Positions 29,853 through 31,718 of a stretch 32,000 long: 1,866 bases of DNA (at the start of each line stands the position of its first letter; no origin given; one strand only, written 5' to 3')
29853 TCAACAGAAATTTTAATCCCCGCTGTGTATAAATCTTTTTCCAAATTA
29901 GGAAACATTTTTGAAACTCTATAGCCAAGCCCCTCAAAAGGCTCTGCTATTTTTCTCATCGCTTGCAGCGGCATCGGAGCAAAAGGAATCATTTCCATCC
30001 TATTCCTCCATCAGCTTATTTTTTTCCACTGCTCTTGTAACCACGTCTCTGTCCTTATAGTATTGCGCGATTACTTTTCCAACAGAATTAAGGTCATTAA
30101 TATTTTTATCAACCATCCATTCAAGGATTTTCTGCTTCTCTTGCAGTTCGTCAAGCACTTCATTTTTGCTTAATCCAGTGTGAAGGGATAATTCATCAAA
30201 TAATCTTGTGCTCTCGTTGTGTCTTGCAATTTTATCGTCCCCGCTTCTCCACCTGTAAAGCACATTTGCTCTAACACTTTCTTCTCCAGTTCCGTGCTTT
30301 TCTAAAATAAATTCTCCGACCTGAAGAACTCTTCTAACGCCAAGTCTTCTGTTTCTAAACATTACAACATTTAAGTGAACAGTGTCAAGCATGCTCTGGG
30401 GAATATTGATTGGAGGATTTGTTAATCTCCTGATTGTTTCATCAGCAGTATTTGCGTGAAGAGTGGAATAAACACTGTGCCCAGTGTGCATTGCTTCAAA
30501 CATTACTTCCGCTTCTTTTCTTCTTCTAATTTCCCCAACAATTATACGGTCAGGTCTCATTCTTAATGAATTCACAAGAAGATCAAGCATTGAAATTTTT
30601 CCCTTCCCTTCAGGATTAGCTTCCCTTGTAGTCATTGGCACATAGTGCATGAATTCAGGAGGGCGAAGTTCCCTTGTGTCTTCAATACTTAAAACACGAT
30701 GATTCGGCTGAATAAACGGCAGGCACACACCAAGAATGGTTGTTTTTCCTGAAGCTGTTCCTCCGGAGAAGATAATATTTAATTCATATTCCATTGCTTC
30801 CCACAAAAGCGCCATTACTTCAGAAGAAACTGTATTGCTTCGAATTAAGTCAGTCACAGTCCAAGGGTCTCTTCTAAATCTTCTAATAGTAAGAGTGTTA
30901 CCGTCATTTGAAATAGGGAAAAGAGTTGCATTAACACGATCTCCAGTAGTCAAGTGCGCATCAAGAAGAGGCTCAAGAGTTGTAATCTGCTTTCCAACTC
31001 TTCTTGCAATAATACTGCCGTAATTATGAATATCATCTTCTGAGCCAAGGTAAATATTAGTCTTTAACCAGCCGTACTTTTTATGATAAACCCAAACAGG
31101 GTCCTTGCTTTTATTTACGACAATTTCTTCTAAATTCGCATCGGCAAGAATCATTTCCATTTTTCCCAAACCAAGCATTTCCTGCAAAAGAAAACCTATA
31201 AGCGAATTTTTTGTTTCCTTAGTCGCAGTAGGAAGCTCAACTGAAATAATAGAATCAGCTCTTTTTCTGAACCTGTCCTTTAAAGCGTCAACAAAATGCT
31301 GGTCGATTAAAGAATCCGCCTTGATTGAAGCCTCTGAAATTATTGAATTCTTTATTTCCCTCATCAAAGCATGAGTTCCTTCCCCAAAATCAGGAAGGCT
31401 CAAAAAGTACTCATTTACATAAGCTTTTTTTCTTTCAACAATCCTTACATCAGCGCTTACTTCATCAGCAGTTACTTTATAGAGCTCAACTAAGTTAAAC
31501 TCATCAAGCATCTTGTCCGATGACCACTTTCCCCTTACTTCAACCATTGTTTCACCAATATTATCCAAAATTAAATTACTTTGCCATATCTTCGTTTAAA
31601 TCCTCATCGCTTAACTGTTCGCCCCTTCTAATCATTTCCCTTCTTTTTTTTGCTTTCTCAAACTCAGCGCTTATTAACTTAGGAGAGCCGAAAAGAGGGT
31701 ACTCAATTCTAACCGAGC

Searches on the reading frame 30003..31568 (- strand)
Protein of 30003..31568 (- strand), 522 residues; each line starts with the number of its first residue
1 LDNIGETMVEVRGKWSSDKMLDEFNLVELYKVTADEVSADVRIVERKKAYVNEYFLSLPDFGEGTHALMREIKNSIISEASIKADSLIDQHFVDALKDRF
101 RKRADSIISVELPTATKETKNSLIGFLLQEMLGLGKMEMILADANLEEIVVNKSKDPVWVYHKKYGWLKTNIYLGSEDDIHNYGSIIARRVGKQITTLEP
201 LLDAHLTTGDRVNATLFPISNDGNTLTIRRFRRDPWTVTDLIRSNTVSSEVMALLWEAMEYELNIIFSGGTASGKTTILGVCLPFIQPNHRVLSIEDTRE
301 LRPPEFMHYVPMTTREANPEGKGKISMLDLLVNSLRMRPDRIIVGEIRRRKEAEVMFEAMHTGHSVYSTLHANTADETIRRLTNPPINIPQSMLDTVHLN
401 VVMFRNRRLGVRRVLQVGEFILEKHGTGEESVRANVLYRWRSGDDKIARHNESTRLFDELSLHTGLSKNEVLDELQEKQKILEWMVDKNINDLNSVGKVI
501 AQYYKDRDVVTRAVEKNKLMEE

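Call 80: search_protein_families(library=pfam, proteins=[window:30003-31568:-], max_evalue=0.001)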
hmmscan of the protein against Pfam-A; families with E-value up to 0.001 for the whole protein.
window:30003-31568:- (522 aa): 2 families
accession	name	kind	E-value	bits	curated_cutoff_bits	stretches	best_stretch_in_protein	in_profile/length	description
PF00437.27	T2SSE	-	5.2e-35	121.2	24.9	1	216-384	98-257/370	Type II/IV secretion system protein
PF23989.1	PilB3_C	-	2.4e-05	24.9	27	1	451-517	8-73/83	PilB3-like, C-terminal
